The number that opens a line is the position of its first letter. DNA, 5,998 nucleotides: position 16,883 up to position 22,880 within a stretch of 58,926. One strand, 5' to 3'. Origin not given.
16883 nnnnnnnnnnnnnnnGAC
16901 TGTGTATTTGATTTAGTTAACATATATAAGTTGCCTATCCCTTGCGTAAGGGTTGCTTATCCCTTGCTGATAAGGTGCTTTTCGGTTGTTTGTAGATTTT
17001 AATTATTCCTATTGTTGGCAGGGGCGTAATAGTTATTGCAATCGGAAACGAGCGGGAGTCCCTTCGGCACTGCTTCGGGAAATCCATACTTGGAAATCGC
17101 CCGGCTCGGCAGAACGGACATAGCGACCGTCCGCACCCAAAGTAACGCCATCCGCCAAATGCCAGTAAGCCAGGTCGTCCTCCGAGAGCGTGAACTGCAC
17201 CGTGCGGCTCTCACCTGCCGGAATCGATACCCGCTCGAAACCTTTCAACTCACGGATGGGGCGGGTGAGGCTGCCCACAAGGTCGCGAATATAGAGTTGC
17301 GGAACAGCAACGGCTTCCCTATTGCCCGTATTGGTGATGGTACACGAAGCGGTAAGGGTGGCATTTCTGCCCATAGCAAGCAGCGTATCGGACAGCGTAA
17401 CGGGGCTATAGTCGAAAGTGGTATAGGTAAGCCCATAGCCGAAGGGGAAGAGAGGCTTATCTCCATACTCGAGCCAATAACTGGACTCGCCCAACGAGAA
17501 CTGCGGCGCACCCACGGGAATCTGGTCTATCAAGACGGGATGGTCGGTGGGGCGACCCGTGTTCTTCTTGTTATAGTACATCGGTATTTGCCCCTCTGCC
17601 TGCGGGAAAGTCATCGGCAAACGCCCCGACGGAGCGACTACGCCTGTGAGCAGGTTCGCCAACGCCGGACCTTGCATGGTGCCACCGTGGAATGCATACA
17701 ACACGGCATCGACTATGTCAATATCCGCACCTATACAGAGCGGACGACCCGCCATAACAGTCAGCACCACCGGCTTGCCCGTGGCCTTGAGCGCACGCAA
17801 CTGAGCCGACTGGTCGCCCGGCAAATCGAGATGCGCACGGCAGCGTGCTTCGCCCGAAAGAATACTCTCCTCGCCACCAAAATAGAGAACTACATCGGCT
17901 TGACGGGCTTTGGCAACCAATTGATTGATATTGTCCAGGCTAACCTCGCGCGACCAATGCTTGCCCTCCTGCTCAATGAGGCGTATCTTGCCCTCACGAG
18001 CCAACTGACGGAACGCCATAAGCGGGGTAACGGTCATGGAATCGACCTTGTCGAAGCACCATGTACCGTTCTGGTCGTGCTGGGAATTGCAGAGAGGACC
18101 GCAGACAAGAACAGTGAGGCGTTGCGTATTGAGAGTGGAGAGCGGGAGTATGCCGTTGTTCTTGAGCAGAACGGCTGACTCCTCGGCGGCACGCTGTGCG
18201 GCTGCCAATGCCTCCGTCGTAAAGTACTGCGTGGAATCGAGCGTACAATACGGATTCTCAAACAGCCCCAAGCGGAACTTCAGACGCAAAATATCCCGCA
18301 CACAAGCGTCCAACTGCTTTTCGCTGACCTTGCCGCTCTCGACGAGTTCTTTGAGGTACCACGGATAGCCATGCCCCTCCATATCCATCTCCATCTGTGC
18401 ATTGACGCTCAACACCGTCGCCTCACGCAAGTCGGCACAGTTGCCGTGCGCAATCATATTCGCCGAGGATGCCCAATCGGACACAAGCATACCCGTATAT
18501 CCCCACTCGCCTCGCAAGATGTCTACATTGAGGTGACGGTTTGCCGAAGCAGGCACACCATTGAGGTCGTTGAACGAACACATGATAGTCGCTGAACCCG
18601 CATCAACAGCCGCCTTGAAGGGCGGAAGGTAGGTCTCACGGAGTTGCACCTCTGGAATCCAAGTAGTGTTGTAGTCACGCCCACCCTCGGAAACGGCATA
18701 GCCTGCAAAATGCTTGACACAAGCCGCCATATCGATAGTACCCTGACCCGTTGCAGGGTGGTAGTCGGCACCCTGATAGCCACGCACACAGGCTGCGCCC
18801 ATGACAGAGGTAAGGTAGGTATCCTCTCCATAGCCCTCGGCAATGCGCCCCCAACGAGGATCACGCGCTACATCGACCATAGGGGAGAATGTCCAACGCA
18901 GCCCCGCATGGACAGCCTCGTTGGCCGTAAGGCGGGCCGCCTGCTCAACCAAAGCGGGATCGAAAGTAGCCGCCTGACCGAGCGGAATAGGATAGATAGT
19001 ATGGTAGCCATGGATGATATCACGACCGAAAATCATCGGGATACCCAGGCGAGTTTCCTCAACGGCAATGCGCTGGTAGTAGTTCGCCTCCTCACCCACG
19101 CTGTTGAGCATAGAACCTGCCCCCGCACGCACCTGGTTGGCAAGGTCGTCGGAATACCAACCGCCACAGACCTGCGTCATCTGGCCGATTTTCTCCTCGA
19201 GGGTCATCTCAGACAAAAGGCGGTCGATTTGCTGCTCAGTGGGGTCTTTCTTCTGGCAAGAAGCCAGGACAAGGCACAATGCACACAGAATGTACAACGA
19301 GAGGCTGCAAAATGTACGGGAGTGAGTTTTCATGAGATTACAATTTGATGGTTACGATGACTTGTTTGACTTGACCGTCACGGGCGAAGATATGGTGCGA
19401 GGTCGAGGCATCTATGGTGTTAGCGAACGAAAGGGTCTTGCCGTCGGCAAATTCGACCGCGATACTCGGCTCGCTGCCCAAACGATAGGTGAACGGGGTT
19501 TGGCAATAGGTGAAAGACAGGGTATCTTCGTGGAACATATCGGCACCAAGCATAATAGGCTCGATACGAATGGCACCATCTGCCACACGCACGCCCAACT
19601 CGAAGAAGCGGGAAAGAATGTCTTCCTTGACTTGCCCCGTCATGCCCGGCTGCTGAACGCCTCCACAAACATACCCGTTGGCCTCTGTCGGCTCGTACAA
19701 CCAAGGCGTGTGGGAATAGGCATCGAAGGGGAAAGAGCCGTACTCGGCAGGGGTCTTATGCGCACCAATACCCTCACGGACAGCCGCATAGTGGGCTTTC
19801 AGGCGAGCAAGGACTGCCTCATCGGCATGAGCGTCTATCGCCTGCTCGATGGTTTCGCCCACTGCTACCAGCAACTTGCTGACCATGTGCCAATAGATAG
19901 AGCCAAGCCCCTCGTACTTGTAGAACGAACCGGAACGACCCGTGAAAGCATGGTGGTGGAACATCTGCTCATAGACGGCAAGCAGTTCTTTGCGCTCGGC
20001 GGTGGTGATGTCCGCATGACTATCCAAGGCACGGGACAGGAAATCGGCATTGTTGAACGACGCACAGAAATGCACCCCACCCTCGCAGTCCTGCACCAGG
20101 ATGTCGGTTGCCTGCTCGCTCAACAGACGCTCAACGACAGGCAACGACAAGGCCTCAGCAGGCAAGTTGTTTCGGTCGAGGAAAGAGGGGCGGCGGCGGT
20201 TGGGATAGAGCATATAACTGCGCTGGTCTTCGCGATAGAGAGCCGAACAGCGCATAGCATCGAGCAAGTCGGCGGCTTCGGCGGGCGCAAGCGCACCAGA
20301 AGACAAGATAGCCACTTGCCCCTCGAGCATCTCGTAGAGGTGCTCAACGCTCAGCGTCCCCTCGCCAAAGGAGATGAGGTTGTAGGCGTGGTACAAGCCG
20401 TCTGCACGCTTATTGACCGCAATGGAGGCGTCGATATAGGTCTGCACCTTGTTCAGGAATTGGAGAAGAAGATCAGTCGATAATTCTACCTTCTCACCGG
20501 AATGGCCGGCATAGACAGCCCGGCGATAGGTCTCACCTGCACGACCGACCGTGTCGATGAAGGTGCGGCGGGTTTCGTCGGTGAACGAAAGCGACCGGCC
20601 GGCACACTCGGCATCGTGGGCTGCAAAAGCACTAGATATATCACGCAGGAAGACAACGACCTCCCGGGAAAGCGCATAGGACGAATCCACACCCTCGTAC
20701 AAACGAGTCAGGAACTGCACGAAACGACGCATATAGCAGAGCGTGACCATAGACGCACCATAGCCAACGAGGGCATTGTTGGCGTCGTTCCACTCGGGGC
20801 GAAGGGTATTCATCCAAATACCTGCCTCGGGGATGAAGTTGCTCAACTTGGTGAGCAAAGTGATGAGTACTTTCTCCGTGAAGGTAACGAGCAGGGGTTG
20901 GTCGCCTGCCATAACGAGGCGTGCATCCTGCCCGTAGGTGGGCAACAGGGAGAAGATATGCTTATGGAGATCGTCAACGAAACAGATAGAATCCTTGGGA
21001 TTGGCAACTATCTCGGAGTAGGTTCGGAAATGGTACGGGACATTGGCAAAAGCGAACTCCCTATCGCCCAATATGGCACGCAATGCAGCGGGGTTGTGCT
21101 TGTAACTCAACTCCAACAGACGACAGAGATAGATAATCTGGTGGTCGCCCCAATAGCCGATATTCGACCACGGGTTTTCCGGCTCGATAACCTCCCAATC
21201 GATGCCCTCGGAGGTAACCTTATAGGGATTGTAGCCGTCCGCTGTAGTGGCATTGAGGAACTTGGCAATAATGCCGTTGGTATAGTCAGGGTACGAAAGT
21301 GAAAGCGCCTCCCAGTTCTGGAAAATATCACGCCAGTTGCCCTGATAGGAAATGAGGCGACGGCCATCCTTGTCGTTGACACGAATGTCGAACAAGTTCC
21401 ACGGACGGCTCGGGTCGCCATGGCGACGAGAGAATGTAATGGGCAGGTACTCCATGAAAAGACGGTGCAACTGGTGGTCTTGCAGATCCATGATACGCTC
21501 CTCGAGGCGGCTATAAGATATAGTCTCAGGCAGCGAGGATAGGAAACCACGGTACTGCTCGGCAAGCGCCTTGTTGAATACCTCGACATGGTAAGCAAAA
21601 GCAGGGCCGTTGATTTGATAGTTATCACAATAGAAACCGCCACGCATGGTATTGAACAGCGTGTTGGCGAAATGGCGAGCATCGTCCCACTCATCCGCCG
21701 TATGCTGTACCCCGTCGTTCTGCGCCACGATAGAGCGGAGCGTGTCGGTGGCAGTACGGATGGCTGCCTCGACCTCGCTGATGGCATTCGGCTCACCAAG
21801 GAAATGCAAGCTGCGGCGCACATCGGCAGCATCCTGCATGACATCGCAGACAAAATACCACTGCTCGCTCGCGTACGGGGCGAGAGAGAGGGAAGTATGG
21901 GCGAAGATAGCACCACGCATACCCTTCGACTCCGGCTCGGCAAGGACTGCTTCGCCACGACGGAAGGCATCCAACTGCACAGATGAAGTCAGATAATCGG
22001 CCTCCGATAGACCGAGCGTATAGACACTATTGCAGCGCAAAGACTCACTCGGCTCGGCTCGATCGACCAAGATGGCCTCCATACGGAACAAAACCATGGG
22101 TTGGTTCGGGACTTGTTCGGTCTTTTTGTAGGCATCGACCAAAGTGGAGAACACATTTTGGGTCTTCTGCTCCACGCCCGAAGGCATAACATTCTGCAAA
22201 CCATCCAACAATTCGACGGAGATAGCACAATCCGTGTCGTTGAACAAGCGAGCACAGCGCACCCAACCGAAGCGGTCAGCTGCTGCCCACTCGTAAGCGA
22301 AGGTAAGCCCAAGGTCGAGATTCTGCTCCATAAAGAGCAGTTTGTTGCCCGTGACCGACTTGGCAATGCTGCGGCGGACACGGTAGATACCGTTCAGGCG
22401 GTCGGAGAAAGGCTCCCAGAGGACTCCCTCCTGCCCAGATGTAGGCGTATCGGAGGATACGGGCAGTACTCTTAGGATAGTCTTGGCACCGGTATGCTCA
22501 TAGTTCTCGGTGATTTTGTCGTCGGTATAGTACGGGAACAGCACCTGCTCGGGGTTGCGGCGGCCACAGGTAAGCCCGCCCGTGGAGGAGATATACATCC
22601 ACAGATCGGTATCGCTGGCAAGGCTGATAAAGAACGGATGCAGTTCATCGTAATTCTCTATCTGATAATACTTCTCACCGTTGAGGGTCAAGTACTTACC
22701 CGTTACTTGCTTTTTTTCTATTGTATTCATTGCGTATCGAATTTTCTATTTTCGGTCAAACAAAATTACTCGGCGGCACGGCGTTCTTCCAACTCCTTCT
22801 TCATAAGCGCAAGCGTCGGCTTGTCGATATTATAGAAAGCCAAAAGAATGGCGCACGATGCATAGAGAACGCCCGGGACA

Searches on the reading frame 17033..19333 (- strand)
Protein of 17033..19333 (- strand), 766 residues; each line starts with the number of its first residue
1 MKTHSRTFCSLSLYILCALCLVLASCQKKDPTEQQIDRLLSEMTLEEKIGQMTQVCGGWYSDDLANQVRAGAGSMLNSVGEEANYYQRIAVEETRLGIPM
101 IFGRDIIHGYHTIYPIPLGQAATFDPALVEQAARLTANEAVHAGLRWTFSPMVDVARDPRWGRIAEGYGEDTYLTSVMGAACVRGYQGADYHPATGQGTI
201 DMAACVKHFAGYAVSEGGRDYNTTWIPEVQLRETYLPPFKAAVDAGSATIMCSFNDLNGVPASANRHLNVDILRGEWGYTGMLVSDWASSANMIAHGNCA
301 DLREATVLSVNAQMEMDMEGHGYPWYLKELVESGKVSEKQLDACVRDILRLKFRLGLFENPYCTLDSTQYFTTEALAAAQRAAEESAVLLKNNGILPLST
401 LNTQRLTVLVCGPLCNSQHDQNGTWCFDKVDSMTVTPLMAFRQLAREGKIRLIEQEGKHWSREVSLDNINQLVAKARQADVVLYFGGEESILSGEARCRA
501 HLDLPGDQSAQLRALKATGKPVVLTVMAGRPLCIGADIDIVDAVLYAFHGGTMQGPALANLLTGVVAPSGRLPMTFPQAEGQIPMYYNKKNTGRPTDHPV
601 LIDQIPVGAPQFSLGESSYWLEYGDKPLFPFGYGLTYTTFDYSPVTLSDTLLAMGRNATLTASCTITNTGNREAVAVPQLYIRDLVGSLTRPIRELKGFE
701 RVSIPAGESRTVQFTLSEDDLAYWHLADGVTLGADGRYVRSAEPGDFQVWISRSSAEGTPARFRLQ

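Call 5: search_protein_families(library=pfam, proteins=[window:17033-19333:-], max_evalue=0.001)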
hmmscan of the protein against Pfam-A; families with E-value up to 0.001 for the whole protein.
window:17033-19333:- (766 aa): 3 families
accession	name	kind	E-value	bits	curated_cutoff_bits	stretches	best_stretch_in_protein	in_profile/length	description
PF00933.27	Glyco_hydro_3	-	2.4e-64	218.2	27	1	44-351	1-316/316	Glycosyl hydrolase family 3 N terminal domain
PF01915.27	Glyco_hydro_3_C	-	3.8e-40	138.4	31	1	388-637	2-200/200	Glycosyl hydrolase family 3 C-terminal domain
PF14310.12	Fn3-like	-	1.6e-21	76.7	25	1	677-755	2-71/71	Fibronectin type III-like domain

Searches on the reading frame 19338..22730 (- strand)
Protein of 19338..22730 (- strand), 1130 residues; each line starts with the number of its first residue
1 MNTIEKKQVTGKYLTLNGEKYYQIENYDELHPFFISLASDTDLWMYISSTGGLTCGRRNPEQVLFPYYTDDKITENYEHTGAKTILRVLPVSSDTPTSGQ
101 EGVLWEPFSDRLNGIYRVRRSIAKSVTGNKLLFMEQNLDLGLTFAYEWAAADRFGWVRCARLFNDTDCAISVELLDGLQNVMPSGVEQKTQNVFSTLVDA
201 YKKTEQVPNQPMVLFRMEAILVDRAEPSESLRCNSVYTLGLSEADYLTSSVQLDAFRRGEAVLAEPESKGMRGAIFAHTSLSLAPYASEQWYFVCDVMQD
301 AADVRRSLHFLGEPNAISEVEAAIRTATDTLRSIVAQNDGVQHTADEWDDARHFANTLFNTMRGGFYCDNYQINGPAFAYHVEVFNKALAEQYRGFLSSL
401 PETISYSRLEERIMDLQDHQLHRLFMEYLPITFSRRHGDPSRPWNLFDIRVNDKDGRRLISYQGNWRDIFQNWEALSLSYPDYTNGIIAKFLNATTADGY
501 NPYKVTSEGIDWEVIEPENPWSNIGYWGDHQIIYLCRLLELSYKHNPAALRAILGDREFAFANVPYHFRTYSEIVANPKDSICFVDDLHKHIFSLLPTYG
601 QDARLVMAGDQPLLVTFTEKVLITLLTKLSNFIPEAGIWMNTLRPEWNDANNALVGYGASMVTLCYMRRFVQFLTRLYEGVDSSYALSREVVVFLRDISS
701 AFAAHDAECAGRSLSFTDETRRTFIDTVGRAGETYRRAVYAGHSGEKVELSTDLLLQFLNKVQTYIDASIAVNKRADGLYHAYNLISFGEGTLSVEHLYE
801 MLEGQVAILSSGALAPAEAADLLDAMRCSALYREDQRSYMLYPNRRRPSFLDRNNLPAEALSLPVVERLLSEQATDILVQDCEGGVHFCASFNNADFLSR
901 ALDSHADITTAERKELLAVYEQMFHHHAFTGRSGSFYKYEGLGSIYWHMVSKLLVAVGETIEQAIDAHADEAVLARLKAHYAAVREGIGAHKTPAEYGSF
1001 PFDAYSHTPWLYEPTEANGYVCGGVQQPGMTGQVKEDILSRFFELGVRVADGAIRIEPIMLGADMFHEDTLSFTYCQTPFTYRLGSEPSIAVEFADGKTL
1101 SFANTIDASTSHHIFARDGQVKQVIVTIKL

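Call 5: search_protein_families(library=pfam, proteins=[window:19338-22730:-], max_evalue=0.001)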
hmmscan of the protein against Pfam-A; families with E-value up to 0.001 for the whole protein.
window:19338-22730:- (1130 aa): 0 families

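Call 66: search_protein_families(library=ncbifam, proteins=[window:19338-22730:-], max_evalue=0.00001)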
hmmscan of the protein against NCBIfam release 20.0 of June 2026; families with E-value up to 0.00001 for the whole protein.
window:19338-22730:- (1130 aa): 1 family
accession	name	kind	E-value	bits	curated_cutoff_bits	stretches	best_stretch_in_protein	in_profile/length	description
NF058639.1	GH149_beta_1_3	equivalog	0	1422.6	1150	2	6-1068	2-1051/1134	1,3-beta-D-glucan phosphorylase, GH149 family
